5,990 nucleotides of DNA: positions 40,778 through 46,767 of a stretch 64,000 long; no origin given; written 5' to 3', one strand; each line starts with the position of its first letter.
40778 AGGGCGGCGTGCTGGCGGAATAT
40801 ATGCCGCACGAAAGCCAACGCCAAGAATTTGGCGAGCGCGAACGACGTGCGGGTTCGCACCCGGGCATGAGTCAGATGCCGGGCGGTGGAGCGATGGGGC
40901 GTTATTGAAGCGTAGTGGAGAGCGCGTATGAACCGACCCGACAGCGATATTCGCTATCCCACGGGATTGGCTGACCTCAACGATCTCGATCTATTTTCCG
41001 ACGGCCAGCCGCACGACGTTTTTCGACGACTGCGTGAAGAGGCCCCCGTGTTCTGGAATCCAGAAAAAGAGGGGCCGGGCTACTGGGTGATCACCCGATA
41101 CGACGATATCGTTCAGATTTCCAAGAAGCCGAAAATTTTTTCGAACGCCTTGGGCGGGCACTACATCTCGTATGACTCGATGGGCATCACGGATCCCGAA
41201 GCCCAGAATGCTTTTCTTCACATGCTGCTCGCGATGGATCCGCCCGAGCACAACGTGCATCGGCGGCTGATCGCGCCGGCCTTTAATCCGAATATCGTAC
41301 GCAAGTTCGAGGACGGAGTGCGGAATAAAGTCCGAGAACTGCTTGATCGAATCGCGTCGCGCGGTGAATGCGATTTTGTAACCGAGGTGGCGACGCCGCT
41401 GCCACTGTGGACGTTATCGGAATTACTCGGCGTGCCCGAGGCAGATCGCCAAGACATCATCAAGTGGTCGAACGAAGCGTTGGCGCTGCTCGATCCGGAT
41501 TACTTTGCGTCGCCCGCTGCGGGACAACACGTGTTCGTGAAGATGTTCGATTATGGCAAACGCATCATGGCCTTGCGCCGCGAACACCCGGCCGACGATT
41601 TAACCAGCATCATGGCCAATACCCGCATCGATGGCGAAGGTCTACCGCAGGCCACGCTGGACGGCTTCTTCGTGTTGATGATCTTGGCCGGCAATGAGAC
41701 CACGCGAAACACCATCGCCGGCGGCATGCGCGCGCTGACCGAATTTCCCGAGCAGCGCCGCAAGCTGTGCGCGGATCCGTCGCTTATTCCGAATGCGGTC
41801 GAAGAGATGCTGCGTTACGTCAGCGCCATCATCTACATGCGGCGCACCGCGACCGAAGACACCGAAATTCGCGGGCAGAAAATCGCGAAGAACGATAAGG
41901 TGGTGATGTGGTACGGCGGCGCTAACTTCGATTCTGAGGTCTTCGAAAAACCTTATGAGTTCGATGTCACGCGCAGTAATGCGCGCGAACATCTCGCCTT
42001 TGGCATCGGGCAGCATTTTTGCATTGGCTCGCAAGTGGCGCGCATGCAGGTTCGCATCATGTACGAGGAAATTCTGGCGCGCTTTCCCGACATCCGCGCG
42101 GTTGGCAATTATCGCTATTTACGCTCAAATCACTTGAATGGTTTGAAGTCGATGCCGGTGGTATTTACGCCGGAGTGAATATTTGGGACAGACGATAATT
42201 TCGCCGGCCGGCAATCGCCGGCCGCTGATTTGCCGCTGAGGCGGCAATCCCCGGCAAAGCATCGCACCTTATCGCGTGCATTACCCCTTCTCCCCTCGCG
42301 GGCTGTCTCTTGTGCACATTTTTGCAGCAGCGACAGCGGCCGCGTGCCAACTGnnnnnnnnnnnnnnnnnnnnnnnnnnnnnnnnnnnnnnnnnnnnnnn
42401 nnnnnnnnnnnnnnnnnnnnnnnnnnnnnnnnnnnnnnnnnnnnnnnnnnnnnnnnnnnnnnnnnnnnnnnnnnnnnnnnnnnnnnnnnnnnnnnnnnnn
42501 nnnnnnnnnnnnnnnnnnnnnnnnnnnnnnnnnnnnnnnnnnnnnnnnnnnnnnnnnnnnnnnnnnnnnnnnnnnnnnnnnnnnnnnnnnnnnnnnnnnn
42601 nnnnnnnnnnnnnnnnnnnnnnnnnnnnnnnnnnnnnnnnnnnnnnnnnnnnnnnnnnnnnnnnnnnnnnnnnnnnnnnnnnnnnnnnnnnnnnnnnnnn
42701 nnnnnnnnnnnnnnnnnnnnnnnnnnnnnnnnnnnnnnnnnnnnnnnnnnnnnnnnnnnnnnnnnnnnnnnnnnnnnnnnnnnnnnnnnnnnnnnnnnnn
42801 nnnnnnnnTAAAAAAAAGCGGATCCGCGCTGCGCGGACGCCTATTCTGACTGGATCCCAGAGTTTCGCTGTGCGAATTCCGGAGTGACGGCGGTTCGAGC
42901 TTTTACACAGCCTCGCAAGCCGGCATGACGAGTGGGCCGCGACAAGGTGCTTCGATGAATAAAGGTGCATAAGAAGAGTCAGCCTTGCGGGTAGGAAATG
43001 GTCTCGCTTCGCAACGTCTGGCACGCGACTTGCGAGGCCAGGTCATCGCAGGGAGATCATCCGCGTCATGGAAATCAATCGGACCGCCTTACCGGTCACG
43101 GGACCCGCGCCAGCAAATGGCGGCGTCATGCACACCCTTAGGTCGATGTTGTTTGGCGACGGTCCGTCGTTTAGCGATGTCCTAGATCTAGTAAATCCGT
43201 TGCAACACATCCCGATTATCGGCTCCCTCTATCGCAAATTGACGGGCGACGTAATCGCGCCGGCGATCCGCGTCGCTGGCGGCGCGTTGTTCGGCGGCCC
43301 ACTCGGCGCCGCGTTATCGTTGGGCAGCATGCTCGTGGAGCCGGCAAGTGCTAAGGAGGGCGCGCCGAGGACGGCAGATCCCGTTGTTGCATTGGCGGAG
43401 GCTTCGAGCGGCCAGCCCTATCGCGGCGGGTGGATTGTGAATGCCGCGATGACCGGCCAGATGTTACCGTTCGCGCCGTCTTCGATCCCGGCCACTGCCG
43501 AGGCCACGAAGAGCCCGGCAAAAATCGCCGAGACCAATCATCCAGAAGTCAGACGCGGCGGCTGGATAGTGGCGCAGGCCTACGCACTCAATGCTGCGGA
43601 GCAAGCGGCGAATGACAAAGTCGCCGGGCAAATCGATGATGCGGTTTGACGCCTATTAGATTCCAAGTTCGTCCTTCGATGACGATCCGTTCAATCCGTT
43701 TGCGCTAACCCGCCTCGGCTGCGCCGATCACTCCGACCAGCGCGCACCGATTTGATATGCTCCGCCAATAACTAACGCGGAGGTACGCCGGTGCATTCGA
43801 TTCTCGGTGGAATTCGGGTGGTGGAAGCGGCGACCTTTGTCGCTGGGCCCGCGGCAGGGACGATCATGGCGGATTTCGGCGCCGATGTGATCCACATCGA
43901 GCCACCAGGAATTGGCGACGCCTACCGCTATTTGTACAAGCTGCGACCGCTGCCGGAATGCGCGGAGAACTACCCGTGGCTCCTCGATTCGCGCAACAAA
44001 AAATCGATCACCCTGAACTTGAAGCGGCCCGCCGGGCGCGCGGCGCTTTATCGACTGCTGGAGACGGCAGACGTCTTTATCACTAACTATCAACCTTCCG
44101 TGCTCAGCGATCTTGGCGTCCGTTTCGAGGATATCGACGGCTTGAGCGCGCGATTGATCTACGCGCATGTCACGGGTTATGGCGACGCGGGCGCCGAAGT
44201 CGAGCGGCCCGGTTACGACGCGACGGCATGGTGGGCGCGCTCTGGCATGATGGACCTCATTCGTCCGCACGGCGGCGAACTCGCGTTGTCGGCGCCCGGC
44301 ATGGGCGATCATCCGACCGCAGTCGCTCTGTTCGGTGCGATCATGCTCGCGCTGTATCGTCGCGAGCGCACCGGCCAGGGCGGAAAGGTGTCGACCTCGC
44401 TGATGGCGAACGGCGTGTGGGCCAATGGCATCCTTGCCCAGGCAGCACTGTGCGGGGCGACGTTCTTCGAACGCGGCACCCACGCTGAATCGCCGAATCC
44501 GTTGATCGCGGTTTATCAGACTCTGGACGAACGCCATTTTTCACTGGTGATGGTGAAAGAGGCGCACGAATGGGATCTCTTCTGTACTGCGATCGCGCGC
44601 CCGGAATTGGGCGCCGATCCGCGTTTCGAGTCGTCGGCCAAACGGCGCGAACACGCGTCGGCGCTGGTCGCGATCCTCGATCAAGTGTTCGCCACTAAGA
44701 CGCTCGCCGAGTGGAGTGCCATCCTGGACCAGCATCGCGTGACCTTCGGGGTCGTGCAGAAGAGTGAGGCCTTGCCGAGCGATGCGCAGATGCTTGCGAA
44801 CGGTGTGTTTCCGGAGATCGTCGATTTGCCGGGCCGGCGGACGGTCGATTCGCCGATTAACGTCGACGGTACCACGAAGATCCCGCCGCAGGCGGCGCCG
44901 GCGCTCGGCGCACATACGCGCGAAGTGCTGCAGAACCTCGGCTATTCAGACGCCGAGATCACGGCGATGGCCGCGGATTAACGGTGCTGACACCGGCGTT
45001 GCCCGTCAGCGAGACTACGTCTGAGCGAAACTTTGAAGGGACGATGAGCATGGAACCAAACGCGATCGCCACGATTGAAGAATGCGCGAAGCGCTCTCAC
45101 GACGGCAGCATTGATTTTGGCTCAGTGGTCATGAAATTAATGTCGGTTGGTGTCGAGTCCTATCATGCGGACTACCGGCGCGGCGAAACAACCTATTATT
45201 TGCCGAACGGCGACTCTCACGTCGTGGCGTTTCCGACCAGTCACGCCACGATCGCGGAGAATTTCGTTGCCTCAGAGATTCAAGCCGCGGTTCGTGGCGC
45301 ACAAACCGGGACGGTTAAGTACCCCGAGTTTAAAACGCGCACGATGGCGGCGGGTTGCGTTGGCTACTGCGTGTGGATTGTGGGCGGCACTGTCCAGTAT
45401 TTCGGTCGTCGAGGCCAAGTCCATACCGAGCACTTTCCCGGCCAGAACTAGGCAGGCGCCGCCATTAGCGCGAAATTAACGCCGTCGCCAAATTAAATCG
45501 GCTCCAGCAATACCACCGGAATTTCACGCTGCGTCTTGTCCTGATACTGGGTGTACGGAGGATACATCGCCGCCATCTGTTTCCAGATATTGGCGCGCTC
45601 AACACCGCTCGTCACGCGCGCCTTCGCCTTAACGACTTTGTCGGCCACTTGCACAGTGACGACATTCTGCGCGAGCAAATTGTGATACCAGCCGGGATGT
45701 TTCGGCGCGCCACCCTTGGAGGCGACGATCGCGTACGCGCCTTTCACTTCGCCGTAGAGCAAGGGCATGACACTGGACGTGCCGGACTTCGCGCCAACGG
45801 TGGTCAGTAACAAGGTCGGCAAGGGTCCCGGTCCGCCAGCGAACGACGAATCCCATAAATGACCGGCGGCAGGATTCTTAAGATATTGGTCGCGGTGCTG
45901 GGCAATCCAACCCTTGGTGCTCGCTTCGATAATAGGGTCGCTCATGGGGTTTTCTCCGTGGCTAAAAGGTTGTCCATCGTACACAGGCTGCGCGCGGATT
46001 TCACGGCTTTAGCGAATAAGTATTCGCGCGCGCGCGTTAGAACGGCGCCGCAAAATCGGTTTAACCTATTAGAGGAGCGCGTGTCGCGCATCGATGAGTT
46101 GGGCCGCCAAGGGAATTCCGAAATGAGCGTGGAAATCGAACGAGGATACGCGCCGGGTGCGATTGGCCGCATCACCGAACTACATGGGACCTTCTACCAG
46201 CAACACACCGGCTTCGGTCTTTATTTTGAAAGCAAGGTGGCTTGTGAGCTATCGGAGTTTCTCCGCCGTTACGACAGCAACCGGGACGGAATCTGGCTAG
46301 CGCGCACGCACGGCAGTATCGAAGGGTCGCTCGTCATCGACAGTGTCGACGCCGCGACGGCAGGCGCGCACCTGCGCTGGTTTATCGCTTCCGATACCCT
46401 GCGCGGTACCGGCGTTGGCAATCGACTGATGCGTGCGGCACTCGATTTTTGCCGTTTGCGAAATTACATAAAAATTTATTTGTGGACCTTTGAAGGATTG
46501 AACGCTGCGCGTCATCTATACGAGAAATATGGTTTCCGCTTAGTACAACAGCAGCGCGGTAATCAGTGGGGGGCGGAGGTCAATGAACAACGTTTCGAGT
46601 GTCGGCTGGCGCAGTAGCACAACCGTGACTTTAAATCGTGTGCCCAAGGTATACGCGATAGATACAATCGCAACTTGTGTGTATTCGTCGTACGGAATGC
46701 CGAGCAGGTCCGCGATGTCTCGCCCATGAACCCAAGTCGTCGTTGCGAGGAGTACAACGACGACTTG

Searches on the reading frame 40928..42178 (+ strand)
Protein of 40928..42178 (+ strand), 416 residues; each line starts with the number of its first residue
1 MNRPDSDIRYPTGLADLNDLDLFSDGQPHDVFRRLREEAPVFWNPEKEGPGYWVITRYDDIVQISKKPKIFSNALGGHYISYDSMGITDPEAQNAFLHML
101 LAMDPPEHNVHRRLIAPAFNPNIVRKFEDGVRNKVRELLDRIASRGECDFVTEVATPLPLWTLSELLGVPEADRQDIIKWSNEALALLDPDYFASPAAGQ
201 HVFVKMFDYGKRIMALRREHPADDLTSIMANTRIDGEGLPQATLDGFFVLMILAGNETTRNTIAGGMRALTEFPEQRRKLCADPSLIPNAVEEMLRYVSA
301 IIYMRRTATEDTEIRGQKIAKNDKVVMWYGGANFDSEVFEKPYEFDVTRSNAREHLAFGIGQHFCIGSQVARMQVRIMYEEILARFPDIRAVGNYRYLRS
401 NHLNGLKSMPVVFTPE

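Call 22: search_protein_families(library=pfam, proteins=[window:40928-42178:+], max_evalue=0.001)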
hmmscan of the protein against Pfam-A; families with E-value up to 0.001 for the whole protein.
window:40928-42178:+ (416 aa): 1 family
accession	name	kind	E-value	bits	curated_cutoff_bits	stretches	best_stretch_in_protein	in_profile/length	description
PF00067.27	p450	-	1.2e-25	90.7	22.8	1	238-386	257-432/462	Cytochrome P450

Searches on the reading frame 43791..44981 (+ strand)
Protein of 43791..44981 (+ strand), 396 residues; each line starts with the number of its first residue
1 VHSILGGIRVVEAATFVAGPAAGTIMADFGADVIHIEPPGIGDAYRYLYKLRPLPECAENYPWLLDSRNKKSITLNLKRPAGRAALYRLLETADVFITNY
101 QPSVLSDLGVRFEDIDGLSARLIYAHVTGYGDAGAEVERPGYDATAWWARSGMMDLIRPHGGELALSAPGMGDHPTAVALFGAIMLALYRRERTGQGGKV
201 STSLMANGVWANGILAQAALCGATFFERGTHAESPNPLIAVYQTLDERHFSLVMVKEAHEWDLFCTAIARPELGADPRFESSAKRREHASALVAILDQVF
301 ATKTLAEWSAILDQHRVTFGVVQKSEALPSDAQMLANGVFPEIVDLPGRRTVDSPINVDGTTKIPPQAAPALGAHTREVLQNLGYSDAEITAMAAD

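Call 22: search_protein_families(library=pfam, proteins=[window:43791-44981:+], max_evalue=0.001)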
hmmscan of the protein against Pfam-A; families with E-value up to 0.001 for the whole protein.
window:43791-44981:+ (396 aa): 1 family
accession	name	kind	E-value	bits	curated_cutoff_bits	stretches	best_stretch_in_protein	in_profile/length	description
PF02515.22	CoA_transf_3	-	7.6e-92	308.7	23.3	1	5-376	1-366/366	CoA-transferase family III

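Call 57: find_encoding_contigs(protein=window:43791-44981:+, flank=3000, max_places=5)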
Protein window:43791-44981:+ (396 aa): 1 contig read that carries it; 1 place shown.
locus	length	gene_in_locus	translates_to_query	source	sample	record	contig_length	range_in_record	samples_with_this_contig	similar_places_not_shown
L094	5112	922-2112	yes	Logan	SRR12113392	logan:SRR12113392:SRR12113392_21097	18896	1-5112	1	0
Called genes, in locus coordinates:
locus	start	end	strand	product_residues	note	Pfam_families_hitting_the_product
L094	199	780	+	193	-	-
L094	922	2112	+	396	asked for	PF02515:CoA_transf_3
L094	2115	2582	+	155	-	PF07166:DUF1398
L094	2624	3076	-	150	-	PF04075:F420H2_quin_red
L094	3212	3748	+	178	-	PF00583:Acetyltransf_1, PF13673:Acetyltransf_10, PF13508:Acetyltransf_7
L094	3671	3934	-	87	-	-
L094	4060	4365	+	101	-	PF07110:EthD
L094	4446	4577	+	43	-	-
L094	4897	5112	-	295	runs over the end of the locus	PF01797:Y1_Tnp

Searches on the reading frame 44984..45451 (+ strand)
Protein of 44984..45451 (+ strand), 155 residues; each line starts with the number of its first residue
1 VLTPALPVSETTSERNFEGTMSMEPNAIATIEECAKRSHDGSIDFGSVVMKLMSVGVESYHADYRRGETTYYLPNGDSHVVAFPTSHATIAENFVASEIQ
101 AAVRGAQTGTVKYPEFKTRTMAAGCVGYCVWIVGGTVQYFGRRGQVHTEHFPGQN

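Call 22: search_protein_families(library=pfam, proteins=[window:44984-45451:+], max_evalue=0.001)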
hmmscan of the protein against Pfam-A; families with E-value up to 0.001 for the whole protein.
window:44984-45451:+ (155 aa): 1 family
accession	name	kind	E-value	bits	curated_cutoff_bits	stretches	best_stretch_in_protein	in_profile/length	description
PF07166.16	DUF1398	-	8.6e-08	32.7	22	1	43-146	11-114/119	Protein of unknown function (DUF1398)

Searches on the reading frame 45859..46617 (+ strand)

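Call 22: search_protein_families(library=pfam, proteins=[window:45859-46617:+], max_evalue=0.001)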
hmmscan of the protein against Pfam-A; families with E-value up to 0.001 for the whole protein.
window:45859-46617:+ (252 aa): 3 families
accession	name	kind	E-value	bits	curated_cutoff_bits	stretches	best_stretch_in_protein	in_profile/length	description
PF00583.31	Acetyltransf_1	-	6.7e-13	49.4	20.7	1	134-226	21-116/116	Acetyltransferase (GNAT) family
PF13508.13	Acetyltransf_7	-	1.8e-09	38.3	27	1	143-227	3-83/84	Acetyltransferase (GNAT) domain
PF13673.13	Acetyltransf_10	-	1.3e-07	32.1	23.6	1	134-233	22-114/128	Acetyltransferase (GNAT) domain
